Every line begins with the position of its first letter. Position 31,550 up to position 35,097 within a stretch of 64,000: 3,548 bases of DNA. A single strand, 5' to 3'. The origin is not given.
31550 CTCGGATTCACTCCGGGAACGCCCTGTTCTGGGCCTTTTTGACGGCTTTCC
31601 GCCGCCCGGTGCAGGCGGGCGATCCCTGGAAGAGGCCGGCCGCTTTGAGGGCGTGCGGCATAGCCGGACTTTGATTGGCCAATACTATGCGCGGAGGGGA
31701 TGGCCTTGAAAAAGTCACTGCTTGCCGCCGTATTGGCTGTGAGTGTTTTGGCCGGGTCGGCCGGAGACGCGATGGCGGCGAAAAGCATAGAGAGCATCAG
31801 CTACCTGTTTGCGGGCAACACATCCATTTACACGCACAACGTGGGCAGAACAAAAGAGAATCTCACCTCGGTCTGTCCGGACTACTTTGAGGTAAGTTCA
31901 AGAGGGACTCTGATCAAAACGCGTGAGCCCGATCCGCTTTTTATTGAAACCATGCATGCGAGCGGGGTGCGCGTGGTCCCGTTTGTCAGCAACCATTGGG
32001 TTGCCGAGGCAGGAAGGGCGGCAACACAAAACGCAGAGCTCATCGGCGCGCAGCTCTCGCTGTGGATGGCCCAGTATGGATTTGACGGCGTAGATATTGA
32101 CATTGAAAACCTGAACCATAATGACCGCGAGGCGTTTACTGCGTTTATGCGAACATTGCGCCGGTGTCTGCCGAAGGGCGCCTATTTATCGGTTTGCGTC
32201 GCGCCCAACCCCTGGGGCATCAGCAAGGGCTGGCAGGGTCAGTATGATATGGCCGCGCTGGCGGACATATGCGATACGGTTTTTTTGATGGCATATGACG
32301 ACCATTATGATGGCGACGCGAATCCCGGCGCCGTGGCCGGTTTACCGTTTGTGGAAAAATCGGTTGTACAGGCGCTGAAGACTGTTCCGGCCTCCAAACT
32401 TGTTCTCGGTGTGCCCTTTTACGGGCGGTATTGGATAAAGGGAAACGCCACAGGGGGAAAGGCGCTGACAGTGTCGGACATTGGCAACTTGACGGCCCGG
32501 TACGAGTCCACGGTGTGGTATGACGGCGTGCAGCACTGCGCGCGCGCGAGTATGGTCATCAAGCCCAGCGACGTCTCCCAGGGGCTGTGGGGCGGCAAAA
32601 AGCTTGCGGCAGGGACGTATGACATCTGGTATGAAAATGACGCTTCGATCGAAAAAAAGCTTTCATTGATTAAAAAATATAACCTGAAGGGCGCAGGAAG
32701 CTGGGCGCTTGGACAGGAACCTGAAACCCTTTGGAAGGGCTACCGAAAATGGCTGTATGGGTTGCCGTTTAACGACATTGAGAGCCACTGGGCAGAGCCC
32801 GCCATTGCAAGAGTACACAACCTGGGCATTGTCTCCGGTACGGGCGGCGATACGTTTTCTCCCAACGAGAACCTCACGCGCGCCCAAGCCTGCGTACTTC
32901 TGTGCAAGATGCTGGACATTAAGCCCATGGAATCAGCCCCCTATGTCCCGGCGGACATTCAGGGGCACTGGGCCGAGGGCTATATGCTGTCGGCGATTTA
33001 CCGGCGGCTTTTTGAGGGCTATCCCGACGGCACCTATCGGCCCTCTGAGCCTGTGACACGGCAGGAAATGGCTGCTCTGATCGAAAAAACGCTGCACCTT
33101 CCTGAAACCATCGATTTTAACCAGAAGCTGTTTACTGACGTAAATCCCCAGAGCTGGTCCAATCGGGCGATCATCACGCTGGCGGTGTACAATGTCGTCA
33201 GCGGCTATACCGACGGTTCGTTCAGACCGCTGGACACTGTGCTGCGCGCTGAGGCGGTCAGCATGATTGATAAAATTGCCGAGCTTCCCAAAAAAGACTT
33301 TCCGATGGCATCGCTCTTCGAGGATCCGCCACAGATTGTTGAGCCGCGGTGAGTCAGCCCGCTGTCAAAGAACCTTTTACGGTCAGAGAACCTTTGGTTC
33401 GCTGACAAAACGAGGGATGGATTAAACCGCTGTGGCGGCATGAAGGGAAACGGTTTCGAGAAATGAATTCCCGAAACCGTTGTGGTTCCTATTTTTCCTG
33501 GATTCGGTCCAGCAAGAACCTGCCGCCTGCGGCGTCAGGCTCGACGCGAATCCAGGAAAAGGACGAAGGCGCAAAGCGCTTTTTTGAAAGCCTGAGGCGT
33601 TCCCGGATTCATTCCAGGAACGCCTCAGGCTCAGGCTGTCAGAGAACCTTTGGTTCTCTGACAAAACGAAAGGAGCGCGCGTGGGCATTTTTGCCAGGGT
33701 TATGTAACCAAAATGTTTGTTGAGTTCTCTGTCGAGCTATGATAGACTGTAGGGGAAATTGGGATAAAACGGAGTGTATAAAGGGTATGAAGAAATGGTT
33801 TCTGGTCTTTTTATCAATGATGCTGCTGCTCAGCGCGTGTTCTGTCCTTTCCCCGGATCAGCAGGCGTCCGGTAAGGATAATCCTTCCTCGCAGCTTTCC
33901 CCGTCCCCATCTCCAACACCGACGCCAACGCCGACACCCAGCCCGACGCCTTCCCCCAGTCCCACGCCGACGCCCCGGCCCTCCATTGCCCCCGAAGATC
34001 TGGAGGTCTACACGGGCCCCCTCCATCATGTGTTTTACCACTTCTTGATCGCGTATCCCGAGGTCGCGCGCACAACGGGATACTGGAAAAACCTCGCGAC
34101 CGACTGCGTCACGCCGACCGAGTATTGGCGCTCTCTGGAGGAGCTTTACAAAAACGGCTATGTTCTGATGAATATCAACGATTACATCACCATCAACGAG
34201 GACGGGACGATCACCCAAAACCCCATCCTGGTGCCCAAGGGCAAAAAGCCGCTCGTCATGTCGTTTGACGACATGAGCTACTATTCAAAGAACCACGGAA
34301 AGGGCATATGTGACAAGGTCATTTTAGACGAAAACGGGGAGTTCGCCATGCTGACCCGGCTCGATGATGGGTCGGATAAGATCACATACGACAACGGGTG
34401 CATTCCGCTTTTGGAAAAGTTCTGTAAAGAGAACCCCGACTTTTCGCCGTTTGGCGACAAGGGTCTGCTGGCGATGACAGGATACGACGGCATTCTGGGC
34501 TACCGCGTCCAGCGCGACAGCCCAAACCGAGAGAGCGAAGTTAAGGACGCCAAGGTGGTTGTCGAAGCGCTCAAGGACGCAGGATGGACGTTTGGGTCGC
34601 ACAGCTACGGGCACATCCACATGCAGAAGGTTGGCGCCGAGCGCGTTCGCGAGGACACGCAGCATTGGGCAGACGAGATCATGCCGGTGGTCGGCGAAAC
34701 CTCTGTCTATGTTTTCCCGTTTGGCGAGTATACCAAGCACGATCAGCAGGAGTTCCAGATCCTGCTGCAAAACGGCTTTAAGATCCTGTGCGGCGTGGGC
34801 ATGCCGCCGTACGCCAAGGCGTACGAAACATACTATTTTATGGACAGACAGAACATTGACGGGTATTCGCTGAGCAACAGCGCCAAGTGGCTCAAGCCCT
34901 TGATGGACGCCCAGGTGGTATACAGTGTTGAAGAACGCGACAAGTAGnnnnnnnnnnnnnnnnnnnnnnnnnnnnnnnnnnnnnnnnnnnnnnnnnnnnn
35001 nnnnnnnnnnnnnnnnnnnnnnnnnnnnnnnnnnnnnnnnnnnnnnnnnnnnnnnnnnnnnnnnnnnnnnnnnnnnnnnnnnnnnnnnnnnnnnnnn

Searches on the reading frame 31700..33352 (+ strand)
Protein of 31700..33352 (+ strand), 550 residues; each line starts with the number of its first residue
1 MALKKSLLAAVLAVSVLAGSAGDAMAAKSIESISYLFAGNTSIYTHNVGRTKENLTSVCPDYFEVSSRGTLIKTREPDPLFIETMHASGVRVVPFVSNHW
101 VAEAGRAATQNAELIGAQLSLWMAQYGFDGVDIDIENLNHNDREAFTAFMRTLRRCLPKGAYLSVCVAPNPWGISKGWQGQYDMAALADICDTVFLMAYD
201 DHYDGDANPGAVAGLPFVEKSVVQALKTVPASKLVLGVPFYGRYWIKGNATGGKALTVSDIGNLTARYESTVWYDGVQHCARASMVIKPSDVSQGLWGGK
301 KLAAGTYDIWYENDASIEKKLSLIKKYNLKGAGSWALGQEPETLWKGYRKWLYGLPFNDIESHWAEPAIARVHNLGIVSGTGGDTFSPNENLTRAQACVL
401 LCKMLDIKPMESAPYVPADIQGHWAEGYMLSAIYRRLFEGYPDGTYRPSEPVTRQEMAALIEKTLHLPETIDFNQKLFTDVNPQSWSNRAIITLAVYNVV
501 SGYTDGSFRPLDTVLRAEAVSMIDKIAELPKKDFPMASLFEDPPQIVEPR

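Call 21: find_encoding_contigs(protein=window:31700-33352:+, flank=10000, max_places=10)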
Protein window:31700-33352:+ (550 aa): no gene with exactly this product is on record in the collection.

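Call 24: search_protein_families(library=pfam, proteins=[window:31700-33352:+])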
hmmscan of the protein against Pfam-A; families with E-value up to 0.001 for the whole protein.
window:31700-33352:+ (550 aa): 3 families
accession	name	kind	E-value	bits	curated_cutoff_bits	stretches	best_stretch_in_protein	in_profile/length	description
PF00395.25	SLH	-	5e-40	135.7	20.8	3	356-398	1-44/44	S-layer homology domain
PF00704.34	Glyco_hydro_18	-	2.4e-29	103.5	29.6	1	121-339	99-316/317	Glycosyl hydrolases family 18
PF23916.1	TIM-barrel_EndoS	-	8.8e-05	22.8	27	1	81-158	51-133/238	Endo-beta-N-acetylglucosaminidase EndoS TIM-barrel domain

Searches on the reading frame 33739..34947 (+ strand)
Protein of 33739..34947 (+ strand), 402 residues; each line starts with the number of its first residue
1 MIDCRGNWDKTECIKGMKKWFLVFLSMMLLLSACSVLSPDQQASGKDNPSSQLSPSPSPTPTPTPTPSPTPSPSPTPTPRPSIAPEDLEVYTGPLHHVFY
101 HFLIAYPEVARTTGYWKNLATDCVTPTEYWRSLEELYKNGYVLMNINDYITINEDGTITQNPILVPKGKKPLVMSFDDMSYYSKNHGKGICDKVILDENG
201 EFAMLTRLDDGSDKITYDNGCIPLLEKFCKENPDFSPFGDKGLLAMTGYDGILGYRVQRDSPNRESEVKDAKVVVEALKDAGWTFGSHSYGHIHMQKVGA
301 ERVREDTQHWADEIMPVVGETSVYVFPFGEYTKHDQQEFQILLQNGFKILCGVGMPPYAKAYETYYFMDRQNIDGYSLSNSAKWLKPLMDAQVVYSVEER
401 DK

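Call 24: search_protein_families(library=pfam, proteins=[window:33739-34947:+])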
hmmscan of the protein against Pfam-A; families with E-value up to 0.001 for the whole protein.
window:33739-34947:+ (402 aa): 1 family
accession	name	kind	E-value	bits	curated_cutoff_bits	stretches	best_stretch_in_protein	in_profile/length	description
PF01522.26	Polysacc_deac_1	-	7.1e-08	32.9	23.1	1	267-334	43-111/124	Polysaccharide deacetylase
